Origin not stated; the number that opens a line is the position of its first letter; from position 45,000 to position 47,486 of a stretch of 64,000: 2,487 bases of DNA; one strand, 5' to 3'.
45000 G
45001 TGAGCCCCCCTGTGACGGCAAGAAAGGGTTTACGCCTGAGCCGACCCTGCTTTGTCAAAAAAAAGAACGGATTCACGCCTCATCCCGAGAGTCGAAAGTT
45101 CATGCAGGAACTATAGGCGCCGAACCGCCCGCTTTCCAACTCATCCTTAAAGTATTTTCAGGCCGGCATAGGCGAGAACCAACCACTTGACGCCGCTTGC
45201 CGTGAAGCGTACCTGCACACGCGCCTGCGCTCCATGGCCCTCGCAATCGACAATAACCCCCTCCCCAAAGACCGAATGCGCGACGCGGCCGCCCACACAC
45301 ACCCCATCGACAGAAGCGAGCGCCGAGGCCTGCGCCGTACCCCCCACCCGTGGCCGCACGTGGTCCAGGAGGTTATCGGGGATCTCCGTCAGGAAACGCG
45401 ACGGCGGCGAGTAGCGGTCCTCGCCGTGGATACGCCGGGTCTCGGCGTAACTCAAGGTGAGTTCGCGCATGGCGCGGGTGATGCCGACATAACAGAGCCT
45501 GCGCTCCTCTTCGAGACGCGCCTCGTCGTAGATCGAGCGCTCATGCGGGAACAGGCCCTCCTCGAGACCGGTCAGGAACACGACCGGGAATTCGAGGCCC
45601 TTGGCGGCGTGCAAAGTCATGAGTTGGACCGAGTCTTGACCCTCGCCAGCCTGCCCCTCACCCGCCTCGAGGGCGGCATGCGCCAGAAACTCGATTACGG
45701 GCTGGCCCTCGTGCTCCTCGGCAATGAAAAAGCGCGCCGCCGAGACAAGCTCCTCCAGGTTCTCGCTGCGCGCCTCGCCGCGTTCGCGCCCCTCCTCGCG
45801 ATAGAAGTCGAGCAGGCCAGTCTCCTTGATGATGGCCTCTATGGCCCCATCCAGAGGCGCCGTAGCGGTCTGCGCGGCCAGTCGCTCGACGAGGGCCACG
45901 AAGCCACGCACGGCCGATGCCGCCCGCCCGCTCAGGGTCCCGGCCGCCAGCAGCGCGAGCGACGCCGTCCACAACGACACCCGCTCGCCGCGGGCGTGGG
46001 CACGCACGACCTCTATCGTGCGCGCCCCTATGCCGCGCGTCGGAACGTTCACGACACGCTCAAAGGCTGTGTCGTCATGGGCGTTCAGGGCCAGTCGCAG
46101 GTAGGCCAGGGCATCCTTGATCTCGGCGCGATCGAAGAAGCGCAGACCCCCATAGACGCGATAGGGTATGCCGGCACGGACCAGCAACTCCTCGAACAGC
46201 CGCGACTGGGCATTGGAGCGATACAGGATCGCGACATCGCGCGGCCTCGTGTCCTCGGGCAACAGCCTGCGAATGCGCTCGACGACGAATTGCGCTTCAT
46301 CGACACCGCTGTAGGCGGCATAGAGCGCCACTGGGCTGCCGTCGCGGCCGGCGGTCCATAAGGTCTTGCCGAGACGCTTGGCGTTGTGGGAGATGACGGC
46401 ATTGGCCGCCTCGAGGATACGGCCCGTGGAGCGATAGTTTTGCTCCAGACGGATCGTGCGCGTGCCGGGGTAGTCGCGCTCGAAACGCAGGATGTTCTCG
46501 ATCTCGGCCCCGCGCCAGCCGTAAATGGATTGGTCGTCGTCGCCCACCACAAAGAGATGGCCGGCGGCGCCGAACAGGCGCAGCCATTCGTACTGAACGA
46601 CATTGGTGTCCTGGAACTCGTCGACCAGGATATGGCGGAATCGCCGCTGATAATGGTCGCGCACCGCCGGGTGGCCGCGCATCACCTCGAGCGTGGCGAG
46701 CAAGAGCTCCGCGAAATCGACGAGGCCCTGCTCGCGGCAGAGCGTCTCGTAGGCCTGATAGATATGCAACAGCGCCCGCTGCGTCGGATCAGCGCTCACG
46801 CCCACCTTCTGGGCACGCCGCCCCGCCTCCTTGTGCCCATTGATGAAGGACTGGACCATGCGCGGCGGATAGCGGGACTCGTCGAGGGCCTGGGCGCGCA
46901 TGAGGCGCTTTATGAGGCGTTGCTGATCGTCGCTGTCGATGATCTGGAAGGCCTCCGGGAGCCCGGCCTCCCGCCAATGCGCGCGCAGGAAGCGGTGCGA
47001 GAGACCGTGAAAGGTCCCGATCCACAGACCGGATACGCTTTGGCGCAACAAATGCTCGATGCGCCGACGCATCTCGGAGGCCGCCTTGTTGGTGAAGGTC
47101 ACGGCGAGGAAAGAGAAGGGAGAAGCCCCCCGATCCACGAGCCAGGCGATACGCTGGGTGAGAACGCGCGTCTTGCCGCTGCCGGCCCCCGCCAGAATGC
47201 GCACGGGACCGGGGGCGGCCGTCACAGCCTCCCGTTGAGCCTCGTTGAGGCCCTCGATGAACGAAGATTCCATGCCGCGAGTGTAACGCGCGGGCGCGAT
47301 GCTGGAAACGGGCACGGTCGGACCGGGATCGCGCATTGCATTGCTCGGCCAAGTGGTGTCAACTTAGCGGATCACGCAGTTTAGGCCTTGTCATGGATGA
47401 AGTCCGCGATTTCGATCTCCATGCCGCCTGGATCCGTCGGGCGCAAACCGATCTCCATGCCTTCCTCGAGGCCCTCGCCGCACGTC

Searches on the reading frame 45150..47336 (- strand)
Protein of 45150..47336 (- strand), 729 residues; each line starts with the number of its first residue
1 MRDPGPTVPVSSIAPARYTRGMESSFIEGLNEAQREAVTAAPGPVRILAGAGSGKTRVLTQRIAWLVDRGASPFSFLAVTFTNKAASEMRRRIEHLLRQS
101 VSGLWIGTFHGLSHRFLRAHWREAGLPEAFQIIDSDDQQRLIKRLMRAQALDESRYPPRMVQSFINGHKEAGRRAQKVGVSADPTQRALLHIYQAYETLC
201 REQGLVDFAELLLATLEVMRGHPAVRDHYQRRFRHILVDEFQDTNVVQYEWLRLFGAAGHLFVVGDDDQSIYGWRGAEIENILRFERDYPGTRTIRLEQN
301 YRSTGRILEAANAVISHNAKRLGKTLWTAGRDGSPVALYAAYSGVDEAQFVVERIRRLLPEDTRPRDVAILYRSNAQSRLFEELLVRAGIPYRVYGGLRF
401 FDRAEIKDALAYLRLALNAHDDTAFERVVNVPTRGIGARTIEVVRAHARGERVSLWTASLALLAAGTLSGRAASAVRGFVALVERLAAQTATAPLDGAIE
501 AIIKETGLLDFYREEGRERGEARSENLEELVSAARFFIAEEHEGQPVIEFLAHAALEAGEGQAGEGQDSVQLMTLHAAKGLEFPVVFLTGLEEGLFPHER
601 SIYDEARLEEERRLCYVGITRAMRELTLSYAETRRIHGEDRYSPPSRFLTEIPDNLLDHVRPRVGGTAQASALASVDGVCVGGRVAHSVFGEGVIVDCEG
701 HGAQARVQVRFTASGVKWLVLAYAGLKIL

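Call 62: search_protein_families(library=pfam, proteins=[window:45150-47336:-], max_evalue=0.0001)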
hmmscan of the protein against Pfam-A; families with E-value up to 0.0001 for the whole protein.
window:45150-47336:- (729 aa): 5 families
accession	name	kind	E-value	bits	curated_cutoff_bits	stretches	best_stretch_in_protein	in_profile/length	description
PF00580.27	UvrD-helicase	-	6.8e-84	282.2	23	1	30-290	1-271/271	UvrD/REP helicase N-terminal domain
PF13361.12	UvrD_C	-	1.3e-77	262.1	25.6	1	295-632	1-349/350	UvrD-like helicase C-terminal domain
PF13245.12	AAA_19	-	5.9e-22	78.7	25.1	1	34-273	1-132/134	AAA domain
PF13538.12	UvrD_C_2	-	1.1e-07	32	27.4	1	572-628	4-51/52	UvrD-like helicase C-terminal domain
PF21196.3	PcrA_UvrD_tudor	-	1.2e-07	31.9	23.9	1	681-724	1-44/48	PcrA/UvrD tudor domain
